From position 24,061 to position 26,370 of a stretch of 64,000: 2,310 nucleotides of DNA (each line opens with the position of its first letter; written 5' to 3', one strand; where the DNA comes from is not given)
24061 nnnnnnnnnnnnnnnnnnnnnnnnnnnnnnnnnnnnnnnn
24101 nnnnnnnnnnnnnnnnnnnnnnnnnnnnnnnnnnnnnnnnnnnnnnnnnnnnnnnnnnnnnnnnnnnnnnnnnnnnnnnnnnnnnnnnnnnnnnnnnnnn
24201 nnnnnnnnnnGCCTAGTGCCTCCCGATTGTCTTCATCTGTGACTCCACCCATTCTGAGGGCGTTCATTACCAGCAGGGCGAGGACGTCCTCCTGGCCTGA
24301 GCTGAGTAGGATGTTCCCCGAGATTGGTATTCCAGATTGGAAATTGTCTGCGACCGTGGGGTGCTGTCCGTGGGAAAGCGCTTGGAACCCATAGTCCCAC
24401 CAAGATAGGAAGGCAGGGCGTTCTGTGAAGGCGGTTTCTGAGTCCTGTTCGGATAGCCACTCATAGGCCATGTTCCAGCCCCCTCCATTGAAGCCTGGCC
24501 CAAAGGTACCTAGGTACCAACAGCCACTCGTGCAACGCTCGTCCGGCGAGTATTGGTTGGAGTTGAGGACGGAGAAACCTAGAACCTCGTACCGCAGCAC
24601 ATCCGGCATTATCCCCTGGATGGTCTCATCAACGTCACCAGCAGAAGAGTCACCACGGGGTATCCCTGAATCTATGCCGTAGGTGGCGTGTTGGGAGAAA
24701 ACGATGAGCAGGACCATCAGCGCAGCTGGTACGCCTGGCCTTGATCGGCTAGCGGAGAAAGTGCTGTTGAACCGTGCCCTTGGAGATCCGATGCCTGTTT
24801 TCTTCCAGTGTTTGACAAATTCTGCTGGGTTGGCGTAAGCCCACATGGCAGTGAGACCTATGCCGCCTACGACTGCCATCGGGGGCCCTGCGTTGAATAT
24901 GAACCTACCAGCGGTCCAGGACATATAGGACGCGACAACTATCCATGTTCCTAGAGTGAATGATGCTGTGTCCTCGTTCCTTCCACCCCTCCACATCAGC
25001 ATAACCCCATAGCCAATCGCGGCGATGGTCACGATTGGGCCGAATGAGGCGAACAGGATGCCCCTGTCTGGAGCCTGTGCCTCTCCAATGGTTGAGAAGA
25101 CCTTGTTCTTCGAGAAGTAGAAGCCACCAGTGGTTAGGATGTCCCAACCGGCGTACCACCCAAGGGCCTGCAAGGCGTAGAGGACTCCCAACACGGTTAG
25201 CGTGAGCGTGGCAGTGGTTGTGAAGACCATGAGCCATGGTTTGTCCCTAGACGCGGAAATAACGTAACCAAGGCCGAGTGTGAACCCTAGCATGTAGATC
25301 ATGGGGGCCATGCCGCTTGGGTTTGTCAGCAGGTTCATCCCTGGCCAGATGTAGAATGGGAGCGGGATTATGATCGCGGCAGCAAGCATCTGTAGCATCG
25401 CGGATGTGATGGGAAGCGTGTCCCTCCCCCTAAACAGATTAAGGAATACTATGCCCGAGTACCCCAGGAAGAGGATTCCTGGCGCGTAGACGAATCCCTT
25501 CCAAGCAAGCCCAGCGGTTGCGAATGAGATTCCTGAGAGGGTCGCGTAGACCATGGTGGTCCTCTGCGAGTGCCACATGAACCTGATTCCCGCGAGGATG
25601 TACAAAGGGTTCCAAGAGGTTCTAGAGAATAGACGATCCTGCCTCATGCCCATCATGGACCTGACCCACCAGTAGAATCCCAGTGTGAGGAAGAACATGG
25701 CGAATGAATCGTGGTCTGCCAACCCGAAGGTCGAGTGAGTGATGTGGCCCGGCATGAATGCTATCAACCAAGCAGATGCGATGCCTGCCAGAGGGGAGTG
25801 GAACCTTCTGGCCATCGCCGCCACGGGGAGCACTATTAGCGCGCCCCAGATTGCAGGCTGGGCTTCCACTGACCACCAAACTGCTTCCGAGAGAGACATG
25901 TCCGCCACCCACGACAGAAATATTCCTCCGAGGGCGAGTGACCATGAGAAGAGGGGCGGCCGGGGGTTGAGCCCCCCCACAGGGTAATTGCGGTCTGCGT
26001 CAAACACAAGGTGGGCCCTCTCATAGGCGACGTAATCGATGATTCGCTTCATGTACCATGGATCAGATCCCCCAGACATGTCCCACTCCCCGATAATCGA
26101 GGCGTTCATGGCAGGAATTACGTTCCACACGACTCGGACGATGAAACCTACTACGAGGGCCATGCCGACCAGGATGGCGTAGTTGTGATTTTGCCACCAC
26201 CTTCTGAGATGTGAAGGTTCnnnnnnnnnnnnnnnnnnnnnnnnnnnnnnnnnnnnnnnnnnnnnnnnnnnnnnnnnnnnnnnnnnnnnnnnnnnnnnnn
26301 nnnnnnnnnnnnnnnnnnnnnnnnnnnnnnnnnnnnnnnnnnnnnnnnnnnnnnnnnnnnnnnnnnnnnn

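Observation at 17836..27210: Oligosaccharyltransferase (AglB/STT3) core embedded in a 3124-aa protein with a ~2000-aa Ig-like ectodomain and C-terminal membrane anchor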

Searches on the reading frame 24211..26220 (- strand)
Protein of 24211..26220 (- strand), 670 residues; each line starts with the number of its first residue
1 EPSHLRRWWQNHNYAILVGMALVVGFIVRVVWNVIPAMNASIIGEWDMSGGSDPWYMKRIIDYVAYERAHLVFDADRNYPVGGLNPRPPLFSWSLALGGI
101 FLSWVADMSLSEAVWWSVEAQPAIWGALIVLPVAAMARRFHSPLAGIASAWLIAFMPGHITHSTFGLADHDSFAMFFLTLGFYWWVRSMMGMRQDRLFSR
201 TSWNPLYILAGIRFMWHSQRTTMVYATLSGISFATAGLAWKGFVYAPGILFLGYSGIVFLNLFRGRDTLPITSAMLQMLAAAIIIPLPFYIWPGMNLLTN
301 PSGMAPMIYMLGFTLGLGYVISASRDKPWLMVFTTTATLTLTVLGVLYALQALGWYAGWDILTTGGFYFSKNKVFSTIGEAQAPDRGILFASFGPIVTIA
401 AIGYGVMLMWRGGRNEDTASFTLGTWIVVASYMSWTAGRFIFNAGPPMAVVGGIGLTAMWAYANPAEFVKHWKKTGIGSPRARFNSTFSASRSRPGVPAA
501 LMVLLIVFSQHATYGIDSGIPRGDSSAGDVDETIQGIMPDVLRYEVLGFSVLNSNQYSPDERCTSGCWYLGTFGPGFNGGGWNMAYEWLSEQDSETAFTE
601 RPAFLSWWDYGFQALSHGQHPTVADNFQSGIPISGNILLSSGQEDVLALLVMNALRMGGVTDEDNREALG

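Call 44: search_protein_representatives(protein=window:24211-26220:-)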
Query: 670 residues. Proteins with E-value up to 0.001 (for the whole library): 643; up to 1e-10: 385; up to 1e-30: 212. The best 150 are listed.
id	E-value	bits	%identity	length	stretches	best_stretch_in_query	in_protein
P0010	3.6e-290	981.0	62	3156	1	1-655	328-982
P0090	5.4e-266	901.1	60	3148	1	1-653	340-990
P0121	3.8e-254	861.9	56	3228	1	5-654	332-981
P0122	7.7e-226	768.3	52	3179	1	6-665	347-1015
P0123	1.9e-220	750.5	58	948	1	1-574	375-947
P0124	3.2e-220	749.7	51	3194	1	5-653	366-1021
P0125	8.7e-215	731.8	50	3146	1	2-654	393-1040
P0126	5.0e-208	709.5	48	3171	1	1-665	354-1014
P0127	7.8e-206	702.2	50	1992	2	1-594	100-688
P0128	8.3e-198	675.7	46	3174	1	1-652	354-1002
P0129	1.8e-195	668.0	47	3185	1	1-651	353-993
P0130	1.3e-193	661.8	47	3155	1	1-653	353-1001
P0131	1.6e-185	635.1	63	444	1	20-461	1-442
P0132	1.4e-172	592.3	48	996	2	2-357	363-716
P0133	1.0e-149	516.7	44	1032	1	111-652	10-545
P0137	2.2e-102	360.3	37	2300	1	16-655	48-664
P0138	1.5e-94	334.4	32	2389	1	7-655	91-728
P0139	2.4e-92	327.1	35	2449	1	4-664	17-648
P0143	2.0e-89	317.4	37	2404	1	50-657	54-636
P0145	3.0e-87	310.2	35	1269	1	44-657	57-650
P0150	7.7e-85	302.3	35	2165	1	7-664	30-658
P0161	5.1e-81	289.6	33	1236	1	16-655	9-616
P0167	5.2e-79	283.0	37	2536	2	3-456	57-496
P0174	3.0e-77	277.2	32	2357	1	16-654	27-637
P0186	2.9e-73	264.0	36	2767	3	48-453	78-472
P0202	5.2e-70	253.2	32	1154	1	3-656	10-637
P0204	8.0e-70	252.6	35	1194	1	20-649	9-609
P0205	8.1e-70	252.6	33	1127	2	16-523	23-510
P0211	1.7e-68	248.2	35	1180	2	17-523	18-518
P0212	6.5e-68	246.3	33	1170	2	4-521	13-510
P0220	3.7e-64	233.9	31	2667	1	9-654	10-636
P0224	6.2e-63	229.9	32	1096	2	6-523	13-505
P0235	7.5e-60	219.7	33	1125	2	44-473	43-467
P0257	9.1e-54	199.6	31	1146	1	12-659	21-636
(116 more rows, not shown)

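Call 45: list_cluster_members(proteins=[P0137, P0138, P0139, P0143, P0150, P0167, P0186, P0145, P0161, P0220])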
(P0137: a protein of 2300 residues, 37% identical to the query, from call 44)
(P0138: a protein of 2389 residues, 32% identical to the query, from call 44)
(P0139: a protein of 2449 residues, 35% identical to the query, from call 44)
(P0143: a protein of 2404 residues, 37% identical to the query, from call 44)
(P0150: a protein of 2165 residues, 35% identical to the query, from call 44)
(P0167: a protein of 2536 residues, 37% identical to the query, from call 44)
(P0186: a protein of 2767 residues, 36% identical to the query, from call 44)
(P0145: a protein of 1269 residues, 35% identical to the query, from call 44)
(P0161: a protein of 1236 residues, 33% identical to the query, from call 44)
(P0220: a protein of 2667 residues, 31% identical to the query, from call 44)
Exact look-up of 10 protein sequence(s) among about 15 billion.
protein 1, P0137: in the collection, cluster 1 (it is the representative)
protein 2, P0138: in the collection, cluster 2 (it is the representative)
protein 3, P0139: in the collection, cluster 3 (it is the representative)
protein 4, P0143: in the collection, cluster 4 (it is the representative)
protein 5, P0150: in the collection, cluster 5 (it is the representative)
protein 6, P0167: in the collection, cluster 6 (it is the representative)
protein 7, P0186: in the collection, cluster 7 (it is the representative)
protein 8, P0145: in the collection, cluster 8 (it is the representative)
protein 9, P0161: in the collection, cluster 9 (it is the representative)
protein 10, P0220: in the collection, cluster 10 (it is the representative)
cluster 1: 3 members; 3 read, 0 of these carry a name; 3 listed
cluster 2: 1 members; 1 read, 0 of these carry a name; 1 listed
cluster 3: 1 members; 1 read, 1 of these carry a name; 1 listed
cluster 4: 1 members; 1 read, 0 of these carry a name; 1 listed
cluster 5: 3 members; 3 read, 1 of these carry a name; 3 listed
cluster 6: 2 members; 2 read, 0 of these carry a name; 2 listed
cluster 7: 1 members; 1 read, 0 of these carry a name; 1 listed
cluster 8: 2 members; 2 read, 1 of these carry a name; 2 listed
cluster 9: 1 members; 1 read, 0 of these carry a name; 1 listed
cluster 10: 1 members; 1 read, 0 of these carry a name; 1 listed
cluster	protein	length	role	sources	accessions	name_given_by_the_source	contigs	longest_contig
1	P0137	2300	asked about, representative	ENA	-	-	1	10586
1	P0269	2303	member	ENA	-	-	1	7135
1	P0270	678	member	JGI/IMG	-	-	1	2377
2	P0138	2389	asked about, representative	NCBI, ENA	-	-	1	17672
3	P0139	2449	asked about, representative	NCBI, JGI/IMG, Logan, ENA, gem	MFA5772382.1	MAG: carboxypeptidase regulatory-like domain-containing protein [Thermoplasmata archaeon]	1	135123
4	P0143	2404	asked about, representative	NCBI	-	-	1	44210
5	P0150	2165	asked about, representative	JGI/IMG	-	-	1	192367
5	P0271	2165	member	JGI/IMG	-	dolichyl-phosphooligosaccharide-protein glycotransferase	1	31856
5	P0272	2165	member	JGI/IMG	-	-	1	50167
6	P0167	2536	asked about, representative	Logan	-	-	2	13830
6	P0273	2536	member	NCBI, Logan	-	-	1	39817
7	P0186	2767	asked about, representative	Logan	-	-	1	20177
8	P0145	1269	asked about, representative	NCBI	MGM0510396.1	MAG: carboxypeptidase regulatory-like domain-containing protein, partial ...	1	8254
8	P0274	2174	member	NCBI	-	-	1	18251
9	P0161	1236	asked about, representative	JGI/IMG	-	-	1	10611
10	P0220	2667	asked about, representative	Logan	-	-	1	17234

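Call 49: find_homologous_proteins(query=P0139, max_evalue=1e-10)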
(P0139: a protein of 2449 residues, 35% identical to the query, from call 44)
Query P0139 (2449 aa): 439 proteins with E <= 1e-10 among 8000 candidates; the best 120 are listed.
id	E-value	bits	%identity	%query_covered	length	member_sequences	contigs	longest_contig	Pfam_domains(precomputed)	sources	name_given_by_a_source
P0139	0.0e+0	5572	100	100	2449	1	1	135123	PF13715.13,PF02516.21,PF13620.13,PF22904.4,PF17210.10,PF13231.13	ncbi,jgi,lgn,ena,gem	ncbi:MAG: carboxypeptidase regulatory-like domain-containing protein [Thermoplasmata archaeon]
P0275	0.0e+0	1122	32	94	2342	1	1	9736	PF11614.15,PF13715.13,PF02516.21,PF23194.2,PF17802.8,PF13620.13,PF09430.17,PF22904.4,PF17210.10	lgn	-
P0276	0.0e+0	1103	32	93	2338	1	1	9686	PF11614.15,PF13715.13,PF02516.21,PF23194.2,PF17802.8,PF13620.13,PF22904.4,PF17210.10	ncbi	-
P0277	0.0e+0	1097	32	95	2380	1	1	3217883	PF13715.13,PF02516.21,PF14686.13,PF23194.2,PF08308.18,PF13620.13,PF22904.4,PF17210.10,PF13231.13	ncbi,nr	ncbi:MAG: glycosyltransferase family 39 protein [Methanomassiliicoccales archaeon]|nr:MAG: glycosylt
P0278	0.0e+0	1062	32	94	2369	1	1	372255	PF11614.15,PF13715.13,PF02516.21,PF07210.19,PF17802.8,PF23193.2,PF13620.13,PF22904.4,PF17210.10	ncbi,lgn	-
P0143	0.0e+0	1061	30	94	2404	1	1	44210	PF13715.13,PF02516.21,PF23194.2,PF13620.13,PF09430.17,PF22904.4,PF17210.10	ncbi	-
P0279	0.0e+0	1040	34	79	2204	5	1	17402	PF13715.13,PF02516.21,PF11974.15,PF23194.2,PF13620.13,PF22904.4,PF17210.10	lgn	-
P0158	0.0e+0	1034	31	93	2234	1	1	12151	PF11614.15,PF13715.13,PF22627.1,PF02516.21,PF13620.13,PF10633.16,PF22904.4,PF17210.10,PF22544.3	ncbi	ncbi:MAG: STT3 domain-containing protein [Candidatus Thermoplasmatota archaeon]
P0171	4.4e-296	1004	36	69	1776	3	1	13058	PF22627.1,PF02516.21,PF23194.2,PF07210.19,PF17802.8,PF23193.2,PF13620.13,PF17210.10,PF13715.13,PF02369.23,PF11974.15,PF22904.4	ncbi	ncbi:MAG: carboxypeptidase regulatory-like domain-containing protein, partial [Thermoplasmata archae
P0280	2.3e-292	991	32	39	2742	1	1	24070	PF13715.13,PF22627.1,PF02516.21,PF23194.2,PF07705.18,PF13620.13,PF22904.4,PF17210.10,PF13231.13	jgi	-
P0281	3.2e-292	991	30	91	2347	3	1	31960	PF13715.13,PF22627.1,PF02516.21,PF23194.2,PF13620.13,PF10633.16,PF22904.4,PF17210.10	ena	-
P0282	2.5e-290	985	33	43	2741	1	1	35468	PF13715.13,PF22627.1,PF02516.21,PF23194.2,PF17802.8,PF07705.18,PF13620.13,PF22904.4,PF17210.10,PF13231.13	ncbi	-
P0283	6.1e-290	983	37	60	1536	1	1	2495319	PF13715.13,PF02516.21,PF17802.8,PF23193.2,PF13620.13,PF22904.4,PF17210.10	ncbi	ncbi:MAG: carboxypeptidase regulatory-like domain-containing protein, partial [Thermoplasmata archae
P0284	4.7e-289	980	30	90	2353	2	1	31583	PF13715.13,PF22627.1,PF02516.21,PF11974.15,PF14686.13,PF23194.2,PF08308.18,PF13620.13,PF22904.4,PF17210.10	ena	-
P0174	1.0e-287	976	29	92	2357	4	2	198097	PF13715.13,PF22627.1,PF02516.21,PF14686.13,PF17802.8,PF13620.13,PF10633.16,PF22904.4,PF17210.10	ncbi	ncbi:MAG: STT3 domain-containing protein [Thermoplasmata archaeon]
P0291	6.9e-283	960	35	68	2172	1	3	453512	PF11614.15,PF13715.13,PF02516.21,PF11974.15,PF07210.19,PF17802.8,PF13620.13,PF22904.4,PF17210.10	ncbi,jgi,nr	ncbi:MAG: STT3 domain-containing protein [Methanomassiliicoccales archaeon]|jgi:dolichyl-diphosphool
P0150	2.7e-275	935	33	71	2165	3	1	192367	PF13715.13,PF02516.21,PF23194.2,PF07210.19,PF17802.8,PF13620.13,PF22904.4,PF17210.10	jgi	-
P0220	2.5e-271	922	29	94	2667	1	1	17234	PF13715.13,PF22627.1,PF02516.21,PF14686.13,PF23194.2,PF08308.18,PF07705.18,PF13620.13,PF22904.4,PF17210.10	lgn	-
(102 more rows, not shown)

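Call 50: search_protein_families(library=pfam, proteins=[P0139, P0150, P0174], max_evalue=0.001)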
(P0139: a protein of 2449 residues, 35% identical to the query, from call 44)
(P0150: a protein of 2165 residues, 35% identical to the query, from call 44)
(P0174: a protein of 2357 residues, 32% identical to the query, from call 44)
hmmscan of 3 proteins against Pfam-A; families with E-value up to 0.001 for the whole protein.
P0139 (2449 aa): 6 families
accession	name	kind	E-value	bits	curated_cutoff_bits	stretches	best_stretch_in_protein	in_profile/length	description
PF13620.12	CarboxypepD_reg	-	5.4e-29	100.8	32.3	3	1134-1196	2-64/82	Carboxypeptidase regulatory-like domain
PF02516.20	STT3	-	1.2e-23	84.8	24.5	1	62-460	32-365/405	Oligosaccharyl transferase STT3, N-terminal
PF17210.9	SdrD_B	-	1.8e-14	54.3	29.7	1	1148-1212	26-90/112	SdrD B-like domain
PF13715.12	CarbopepD_reg_2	-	6.6e-11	42.5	32.2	0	941-1017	1-77/88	CarboxypepD_reg-like domain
PF13231.12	PMT_2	-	2.3e-05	25.1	26.1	1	133-238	25-123/160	Dolichyl-phosphate-mannose-protein mannosyltransferase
PF10633.15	NPCBM_assoc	-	0.00015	22.3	24.4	0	2212-2262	7-58/78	NPCBM-associated, NEW3 domain of alpha-galactosidase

P0150 (2165 aa): 9 families
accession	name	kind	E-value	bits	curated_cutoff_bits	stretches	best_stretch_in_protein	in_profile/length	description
PF13620.12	CarboxypepD_reg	-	3.5e-45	152.7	32.3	5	929-990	2-64/82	Carboxypeptidase regulatory-like domain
PF17210.9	SdrD_B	-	1.1e-16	61.4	29.7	1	1373-1445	6-82/112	SdrD B-like domain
PF13715.12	CarbopepD_reg_2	-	5.5e-16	58.8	32.2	0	1405-1457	26-79/88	CarboxypepD_reg-like domain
PF02516.20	STT3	-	4.4e-13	49.9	24.5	1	39-470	4-402/405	Oligosaccharyl transferase STT3, N-terminal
PF23194.1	NOMO_5th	-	7.2e-10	39.6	27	0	1387-1435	15-63/89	NOMO fifth transthyretin-like domain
PF07210.18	DUF1416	-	7.7e-06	26.2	23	0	924-975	17-67/97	Protein of unknown function (DUF1416)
PF11614.14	FixG_C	-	0.00015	22.4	25.6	1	1909-1988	34-113/119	IG-like fold at C-terminal of FixG, putative oxidoreductase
PF11974.14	bMG3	-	0.00031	21.1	34.9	0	936-972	23-59/103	Bacterial alpha-2-macroglobulin MG3 domain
PF14686.12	fn3_3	-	0.00071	19.7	24.4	0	1229-1258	21-50/75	Polysaccharide lyase family 4, domain II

P0174 (2357 aa): 9 families
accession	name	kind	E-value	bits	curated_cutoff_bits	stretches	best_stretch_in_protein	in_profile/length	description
PF13620.12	CarboxypepD_reg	-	1.7e-48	163.3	32.3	5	924-991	2-62/82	Carboxypeptidase regulatory-like domain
PF17210.9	SdrD_B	-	5.9e-23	81.7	29.7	2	1045-1133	5-90/112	SdrD B-like domain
PF02516.20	STT3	-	3.6e-20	73.3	24.5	1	59-296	27-236/405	Oligosaccharyl transferase STT3, N-terminal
PF13715.12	CarbopepD_reg_2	-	9.3e-15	54.9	32.2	0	1427-1488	9-65/88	CarboxypepD_reg-like domain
PF10633.15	NPCBM_assoc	-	2.8e-08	34.3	24.4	1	2112-2180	6-76/78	NPCBM-associated, NEW3 domain of alpha-galactosidase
PF22627.1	AglB_core-like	-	1.6e-06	28.9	27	1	579-629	39-92/111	AglB core domain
PF14686.12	fn3_3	-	1e-05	25.7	24.4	0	1163-1208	28-74/75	Polysaccharide lyase family 4, domain II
PF11614.14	FixG_C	-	7.3e-05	23.4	25.6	0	2114-2182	34-103/119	IG-like fold at C-terminal of FixG, putative oxidoreductase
PF20009.4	GEVED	-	0.00098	20.3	24.4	0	1046-1116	3-55/78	GEVED domain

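Call 69: find_encoding_contigs(protein=P0139, flank=8000, max_places=2)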
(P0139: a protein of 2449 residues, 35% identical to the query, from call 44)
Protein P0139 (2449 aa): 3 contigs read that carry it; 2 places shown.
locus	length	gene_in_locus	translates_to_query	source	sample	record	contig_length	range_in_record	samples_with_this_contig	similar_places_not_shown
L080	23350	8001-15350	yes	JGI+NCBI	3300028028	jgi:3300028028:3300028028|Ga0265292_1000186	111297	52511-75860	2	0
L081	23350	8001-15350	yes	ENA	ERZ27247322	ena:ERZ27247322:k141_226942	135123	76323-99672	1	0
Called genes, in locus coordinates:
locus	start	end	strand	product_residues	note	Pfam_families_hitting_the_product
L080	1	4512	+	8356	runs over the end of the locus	-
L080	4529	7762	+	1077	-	PF06832:BiPBP_C (faint), PF07679:I-set (faint), PF13895:Ig_2 (faint), PF13927:Ig_3 (faint), PF16820:PKD_3 (faint), PF17957:Big_7 (faint), PF18911:PKD_4 (faint), PF00801:PKD (faint)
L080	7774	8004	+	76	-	-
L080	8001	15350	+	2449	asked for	PF02516:STT3, PF13231:PMT_2 (weak), PF13620:CarboxypepD_reg, PF13715:CarbopepD_reg_2 (faint), PF13620:CarboxypepD_reg, PF17210:SdrD_B (weak), PF22904:NOMO1-like_2nd (weak)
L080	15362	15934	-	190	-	PF01949:Endo_dU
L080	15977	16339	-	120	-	PF01981:PTH2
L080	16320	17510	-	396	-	PF05621:TniB (weak), PF13191:AAA_16, PF01637:ATPase_2 (weak), PF05729:NACHT (weak), PF13401:AAA_22, PF00004:AAA, PF22703:Cdc6_lid, PF09079:WHD_Cdc6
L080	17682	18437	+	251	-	PF00149:Metallophos (weak)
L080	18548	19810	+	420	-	PF07969:Amidohydro_3, PF01979:Amidohydro_1, PF07969:Amidohydro_3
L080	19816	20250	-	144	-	PF00885:DMRL_synthase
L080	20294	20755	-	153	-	PF00885:DMRL_synthase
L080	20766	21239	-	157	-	PF01467:CTP_transf_like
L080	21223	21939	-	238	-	PF00926:DHBP_synthase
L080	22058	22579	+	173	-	PF09824:ArsR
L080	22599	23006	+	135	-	-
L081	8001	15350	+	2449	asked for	PF02516:STT3, PF13231:PMT_2 (weak), PF13620:CarboxypepD_reg, PF13715:CarbopepD_reg_2 (faint), PF13620:CarboxypepD_reg, PF17210:SdrD_B (weak), PF22904:NOMO1-like_2nd (weak)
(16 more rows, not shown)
